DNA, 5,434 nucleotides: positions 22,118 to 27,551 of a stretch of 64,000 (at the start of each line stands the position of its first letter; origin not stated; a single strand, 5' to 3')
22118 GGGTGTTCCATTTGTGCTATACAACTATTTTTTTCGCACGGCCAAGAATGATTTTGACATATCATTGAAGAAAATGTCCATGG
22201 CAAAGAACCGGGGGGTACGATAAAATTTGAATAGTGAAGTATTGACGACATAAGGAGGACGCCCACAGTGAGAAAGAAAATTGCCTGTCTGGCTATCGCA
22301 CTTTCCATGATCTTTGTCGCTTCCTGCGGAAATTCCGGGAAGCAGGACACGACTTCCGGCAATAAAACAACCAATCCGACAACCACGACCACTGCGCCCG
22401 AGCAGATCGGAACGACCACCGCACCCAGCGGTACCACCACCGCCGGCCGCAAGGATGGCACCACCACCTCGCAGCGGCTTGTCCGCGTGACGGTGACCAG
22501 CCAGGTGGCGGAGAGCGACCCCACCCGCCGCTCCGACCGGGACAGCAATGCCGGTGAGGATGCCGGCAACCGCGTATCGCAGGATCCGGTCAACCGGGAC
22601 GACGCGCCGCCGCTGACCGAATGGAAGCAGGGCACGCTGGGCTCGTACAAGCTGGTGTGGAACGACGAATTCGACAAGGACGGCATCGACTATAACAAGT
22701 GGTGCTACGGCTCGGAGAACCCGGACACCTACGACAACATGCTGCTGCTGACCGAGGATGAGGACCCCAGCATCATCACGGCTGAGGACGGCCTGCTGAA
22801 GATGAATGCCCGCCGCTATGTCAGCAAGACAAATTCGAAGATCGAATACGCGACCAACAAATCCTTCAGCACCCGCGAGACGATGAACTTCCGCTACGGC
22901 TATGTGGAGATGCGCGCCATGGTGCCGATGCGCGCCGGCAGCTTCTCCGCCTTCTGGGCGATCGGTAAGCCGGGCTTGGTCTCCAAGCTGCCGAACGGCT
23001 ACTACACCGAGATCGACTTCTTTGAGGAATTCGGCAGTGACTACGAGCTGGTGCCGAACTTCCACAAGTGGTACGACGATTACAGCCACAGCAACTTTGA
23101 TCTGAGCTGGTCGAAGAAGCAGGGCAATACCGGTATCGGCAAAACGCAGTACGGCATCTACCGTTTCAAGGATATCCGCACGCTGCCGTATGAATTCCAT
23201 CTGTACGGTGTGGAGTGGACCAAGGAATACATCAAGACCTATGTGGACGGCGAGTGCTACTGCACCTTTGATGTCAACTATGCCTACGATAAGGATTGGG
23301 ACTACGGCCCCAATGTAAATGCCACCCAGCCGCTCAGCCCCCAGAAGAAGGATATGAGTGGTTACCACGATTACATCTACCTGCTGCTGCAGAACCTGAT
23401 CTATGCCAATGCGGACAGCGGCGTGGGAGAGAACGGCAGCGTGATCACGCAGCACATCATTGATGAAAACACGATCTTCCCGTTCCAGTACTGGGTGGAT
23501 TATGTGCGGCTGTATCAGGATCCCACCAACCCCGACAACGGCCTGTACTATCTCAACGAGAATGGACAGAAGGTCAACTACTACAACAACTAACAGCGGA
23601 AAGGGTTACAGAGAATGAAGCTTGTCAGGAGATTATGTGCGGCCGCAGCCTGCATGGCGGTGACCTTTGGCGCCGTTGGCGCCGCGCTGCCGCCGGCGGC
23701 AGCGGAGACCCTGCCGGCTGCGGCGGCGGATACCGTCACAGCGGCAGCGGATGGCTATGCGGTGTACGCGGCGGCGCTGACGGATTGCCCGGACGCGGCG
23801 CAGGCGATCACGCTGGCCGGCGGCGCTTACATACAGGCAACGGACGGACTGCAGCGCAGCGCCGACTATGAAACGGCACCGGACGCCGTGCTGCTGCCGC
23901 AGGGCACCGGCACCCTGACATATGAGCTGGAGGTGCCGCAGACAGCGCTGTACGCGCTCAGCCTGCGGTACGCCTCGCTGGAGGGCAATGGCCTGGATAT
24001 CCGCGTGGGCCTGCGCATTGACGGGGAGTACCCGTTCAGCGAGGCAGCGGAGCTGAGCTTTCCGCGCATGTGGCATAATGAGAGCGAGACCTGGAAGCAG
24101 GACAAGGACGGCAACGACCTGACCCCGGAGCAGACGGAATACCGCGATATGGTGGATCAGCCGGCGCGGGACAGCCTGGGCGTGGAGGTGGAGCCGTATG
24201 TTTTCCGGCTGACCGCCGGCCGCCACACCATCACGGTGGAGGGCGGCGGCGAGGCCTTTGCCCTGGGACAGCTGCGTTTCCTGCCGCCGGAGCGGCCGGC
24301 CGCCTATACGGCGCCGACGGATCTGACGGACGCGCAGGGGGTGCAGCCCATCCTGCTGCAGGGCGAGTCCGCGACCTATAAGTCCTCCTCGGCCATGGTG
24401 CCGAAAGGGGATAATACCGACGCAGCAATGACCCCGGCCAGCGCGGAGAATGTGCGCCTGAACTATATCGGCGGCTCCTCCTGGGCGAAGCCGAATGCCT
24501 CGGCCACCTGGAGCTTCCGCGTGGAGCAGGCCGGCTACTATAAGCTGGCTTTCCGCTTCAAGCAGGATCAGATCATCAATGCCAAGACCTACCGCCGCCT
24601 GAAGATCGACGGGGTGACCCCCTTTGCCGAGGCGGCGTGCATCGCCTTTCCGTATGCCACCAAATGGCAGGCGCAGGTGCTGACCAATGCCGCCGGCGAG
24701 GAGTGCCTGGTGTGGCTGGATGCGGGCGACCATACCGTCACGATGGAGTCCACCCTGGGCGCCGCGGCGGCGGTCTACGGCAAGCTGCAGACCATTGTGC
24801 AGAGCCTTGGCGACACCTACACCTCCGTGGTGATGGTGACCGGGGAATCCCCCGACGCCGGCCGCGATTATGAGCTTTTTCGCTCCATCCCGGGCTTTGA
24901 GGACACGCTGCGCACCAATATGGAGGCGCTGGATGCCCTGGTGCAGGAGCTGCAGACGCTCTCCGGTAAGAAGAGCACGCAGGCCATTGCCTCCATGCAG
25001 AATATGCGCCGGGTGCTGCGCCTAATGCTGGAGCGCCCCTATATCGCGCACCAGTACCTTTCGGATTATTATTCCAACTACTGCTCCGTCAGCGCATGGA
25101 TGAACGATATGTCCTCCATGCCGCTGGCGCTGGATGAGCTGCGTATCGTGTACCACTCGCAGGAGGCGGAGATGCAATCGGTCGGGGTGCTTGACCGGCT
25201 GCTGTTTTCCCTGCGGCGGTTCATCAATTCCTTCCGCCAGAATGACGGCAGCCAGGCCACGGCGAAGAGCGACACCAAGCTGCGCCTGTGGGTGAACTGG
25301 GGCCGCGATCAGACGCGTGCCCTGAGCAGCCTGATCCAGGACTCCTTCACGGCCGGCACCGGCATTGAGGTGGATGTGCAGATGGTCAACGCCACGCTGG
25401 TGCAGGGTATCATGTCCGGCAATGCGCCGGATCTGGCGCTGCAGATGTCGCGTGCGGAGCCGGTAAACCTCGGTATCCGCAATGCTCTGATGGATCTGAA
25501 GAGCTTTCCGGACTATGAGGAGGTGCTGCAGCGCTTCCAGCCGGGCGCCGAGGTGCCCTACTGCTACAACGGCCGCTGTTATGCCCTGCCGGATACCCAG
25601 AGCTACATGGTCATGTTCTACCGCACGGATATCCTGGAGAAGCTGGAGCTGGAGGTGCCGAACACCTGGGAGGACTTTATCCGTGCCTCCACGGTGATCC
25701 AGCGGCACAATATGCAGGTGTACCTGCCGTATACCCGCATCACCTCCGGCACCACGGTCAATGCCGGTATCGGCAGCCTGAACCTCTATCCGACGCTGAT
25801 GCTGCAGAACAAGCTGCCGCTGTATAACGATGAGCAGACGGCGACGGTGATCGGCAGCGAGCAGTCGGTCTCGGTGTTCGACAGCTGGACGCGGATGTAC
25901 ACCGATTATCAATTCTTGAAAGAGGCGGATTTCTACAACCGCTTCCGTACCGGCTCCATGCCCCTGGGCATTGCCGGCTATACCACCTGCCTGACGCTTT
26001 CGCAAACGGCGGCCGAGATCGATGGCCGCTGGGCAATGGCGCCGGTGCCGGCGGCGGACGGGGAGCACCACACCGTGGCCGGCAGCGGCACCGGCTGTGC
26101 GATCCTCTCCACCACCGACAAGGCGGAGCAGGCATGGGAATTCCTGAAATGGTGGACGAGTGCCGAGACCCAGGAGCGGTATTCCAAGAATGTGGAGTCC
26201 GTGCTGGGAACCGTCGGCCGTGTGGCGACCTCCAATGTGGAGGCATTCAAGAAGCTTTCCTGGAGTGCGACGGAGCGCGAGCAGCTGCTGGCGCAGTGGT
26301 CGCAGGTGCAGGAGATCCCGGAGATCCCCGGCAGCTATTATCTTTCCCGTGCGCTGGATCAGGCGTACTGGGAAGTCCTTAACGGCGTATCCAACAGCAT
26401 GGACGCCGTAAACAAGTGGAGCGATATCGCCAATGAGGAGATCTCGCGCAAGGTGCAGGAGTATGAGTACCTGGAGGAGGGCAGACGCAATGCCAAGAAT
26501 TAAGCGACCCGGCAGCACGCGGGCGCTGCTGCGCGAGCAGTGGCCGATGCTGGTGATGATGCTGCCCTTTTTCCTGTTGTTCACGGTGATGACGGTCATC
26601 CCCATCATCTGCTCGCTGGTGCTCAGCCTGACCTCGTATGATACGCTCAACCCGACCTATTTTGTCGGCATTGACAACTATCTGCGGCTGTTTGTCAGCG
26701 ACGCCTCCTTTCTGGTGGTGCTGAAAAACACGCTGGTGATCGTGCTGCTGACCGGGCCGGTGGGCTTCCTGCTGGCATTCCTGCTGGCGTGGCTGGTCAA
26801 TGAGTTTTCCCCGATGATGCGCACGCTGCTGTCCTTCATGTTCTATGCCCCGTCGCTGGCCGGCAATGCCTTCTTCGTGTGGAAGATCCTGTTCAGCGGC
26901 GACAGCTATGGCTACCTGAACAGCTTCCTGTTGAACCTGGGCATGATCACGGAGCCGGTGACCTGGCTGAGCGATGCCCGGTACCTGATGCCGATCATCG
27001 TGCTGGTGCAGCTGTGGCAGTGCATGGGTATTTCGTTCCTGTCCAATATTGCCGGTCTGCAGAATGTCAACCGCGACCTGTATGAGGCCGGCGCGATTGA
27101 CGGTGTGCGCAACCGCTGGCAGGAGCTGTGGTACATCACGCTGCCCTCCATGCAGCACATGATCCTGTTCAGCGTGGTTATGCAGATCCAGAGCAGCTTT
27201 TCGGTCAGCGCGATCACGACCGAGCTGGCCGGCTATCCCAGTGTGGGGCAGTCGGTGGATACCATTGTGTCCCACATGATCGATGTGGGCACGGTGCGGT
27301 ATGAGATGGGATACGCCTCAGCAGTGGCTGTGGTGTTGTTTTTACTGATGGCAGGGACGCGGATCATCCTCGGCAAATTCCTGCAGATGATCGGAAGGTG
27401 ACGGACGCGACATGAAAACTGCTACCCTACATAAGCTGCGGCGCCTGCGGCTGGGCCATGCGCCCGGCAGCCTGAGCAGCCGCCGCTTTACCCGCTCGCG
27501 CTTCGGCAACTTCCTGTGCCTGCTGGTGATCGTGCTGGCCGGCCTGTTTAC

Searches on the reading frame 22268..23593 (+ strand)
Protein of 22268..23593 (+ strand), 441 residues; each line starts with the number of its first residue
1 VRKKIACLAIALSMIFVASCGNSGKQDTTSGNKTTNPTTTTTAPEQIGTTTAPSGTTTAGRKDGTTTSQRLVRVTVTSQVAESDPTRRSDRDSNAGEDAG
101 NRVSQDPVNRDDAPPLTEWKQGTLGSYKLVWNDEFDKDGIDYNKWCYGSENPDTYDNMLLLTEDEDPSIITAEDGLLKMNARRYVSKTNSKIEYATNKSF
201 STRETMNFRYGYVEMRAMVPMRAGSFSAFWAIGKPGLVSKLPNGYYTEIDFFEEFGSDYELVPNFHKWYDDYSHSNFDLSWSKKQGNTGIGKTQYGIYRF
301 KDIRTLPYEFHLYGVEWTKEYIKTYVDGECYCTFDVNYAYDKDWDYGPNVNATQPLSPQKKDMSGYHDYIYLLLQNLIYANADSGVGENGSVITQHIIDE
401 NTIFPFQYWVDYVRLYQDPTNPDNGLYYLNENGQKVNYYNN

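Call 7: search_protein_families(library=pfam, proteins=[window:22268-23593:+], max_evalue=0.001)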
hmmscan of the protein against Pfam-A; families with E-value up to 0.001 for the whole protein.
window:22268-23593:+ (441 aa): 2 families
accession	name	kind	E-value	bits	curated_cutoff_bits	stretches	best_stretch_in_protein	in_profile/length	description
PF00722.28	Glyco_hydro_16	-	1.8e-09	37.8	22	1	188-340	22-141/175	Glycosyl hydrolases family 16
PF21827.1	New_glue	-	0.00086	19.4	31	0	1-70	1-71/94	New glue protein family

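Call 42: search_solved_structures(query=window:22268-23593:+, max_evalue=0.001)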
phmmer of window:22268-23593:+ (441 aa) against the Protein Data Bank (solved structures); distinct sequences matched with E-value up to 0.001: 22.
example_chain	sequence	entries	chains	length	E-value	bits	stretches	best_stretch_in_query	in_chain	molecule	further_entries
7wwc_A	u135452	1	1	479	1.8e-13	53.6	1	125-351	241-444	beta-1,3(4)-glucanase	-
7ww4_A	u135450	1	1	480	1.8e-13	53.6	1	125-351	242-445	beta-1,3(4)-glucanase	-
6xof_A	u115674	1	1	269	4.1e-13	52.4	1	125-239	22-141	GH16 family protein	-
6xqf_A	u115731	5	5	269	5.8e-13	51.9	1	125-237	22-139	GH16 family protein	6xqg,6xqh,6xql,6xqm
8xpk_A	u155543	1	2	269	5.7e-11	45.3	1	126-236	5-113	Laminarinase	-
8xph_A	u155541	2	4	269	6.4e-11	45.1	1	126-344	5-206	Laminarinase PtLam | Laminarinase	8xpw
3azx_A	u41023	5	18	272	1.1e-10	44.4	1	126-334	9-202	Laminarinase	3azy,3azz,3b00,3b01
5wut_A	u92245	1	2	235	5e-10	42.2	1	127-346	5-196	ULam111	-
4dfs_A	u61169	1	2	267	7.5e-10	41.6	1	117-334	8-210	Glycoside hydrolase, family 16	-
6t2n_AAA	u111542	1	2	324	1e-09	41.2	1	124-338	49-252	Glycoside hydrolase family 16 protein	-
3iln_A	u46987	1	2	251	4.6e-09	39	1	126-346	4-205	Laminarinase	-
6jh5_A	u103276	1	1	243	4.9e-08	35.6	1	126-332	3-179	LamCAT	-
4crq_A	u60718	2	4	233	7.4e-08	35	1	126-338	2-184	ENDO-1,3-BETA-GLUCANASE, FAMILY GH16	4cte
6jhj_A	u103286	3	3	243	2.3e-07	33.4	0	126-333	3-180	LamCAT | laminarinase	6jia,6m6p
8va4_A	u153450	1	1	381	2.2e-06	30.2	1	125-332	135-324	Glycoside hydrolase family 16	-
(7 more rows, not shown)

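Call 60: search_protein_families(library=ncbifam, proteins=[window:22268-23590:+], max_evalue=0.01)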
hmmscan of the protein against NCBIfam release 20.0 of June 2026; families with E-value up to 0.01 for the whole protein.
window:22268-23590:+ (441 aa): 3 families
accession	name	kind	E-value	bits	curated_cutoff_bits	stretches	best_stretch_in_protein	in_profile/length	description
NF052454.1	BtaGlycanEglC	equivalog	2.2e-07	30.1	700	1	171-236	276-343/459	endo-1,3-1,4-beta-glycanase EglC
NF041449.1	K_carrageenase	equivalog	2e-06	27.2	350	1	115-330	10-224/283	kappa-carrageenase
NF050142.1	PG1828_fam_lipo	equivalog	0.0047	17.6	50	1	3-51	2-51/59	PG1828 family lipoprotein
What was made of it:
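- GH16 and CBM4/9 point to beta-glucan, whereas GH36 and GH28 point to galactoside or pectic material (calls 42, 60).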

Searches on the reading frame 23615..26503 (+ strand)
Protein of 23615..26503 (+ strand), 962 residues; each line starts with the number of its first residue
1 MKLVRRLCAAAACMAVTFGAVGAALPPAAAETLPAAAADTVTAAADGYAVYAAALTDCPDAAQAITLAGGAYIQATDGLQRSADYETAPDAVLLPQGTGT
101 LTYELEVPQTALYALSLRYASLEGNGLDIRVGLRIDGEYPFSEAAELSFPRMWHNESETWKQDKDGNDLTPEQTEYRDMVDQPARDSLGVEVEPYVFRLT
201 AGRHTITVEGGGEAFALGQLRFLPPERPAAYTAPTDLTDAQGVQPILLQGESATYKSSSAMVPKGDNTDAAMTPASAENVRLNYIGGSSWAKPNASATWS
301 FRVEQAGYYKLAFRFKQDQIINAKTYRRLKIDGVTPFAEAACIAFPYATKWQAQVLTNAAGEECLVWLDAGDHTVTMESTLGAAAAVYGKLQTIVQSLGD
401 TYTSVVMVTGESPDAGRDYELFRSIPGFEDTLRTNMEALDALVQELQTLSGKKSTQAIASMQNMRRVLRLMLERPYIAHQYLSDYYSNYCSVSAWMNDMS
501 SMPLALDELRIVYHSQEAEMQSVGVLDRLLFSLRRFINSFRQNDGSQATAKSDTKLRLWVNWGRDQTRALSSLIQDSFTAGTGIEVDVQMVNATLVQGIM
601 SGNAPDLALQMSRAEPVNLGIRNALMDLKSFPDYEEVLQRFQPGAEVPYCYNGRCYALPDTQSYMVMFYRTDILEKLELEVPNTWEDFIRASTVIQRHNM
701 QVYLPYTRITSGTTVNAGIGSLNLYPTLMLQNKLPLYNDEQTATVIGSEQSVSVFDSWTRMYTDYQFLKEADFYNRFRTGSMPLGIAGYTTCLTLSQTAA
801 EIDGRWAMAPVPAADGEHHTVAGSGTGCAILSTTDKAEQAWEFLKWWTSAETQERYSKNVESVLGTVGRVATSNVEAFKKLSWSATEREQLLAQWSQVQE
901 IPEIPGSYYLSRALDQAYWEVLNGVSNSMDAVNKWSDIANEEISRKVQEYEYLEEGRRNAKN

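Call 7: search_protein_families(library=pfam, proteins=[window:23615-26503:+], max_evalue=0.001)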
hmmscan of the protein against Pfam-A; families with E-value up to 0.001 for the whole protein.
window:23615-26503:+ (962 aa): 3 families
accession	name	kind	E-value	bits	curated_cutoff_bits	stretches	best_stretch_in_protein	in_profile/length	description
PF13416.11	SBP_bac_8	-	1.8e-24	87.4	27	1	576-858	4-254/279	Bacterial extracellular solute-binding protein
PF01547.30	SBP_bac_1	-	1.9e-17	64.6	26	1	566-854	4-307/307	Bacterial extracellular solute-binding protein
PF25275.1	Golvesin_C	-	0.00027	21.5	31.6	0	288-322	35-68/132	Golvesin C-terminal domain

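Call 60: search_protein_families(library=ncbifam, proteins=[window:23615-26500:+], max_evalue=0.01)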
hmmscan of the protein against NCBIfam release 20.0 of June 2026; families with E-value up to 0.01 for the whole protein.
window:23615-26500:+ (962 aa): 2 families
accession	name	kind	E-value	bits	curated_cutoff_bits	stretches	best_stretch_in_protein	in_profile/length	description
TIGR03850.1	bind_CPR_0540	equivalog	4.2e-05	22.3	299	0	647-693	144-189/437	carbohydrate ABC transporter substrate-binding protein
TIGR03851.1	chitin_NgcE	equivalog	0.00066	18.7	399.65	1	590-703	79-201/450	N-acetylglucosamine/diacetylchitobiose ABC transporter substrate-binding protein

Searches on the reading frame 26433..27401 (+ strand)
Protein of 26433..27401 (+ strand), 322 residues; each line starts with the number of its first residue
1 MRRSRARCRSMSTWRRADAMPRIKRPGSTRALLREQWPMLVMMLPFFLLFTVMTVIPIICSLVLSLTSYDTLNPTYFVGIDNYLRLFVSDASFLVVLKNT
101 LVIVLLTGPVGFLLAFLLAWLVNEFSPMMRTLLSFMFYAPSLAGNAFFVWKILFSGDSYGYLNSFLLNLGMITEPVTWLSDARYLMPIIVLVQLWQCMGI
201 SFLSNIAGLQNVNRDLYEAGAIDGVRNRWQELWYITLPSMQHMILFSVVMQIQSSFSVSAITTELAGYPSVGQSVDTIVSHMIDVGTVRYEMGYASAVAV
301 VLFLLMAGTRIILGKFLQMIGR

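Call 7: search_protein_families(library=pfam, proteins=[window:26433-27401:+], max_evalue=0.001)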
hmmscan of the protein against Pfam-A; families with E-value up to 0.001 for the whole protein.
window:26433-27401:+ (322 aa): 1 family
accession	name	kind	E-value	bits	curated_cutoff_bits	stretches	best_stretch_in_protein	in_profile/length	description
PF00528.27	BPD_transp_1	-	8.6e-11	42.3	26.4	1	111-310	1-172/184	Binding-protein-dependent transport system inner membrane component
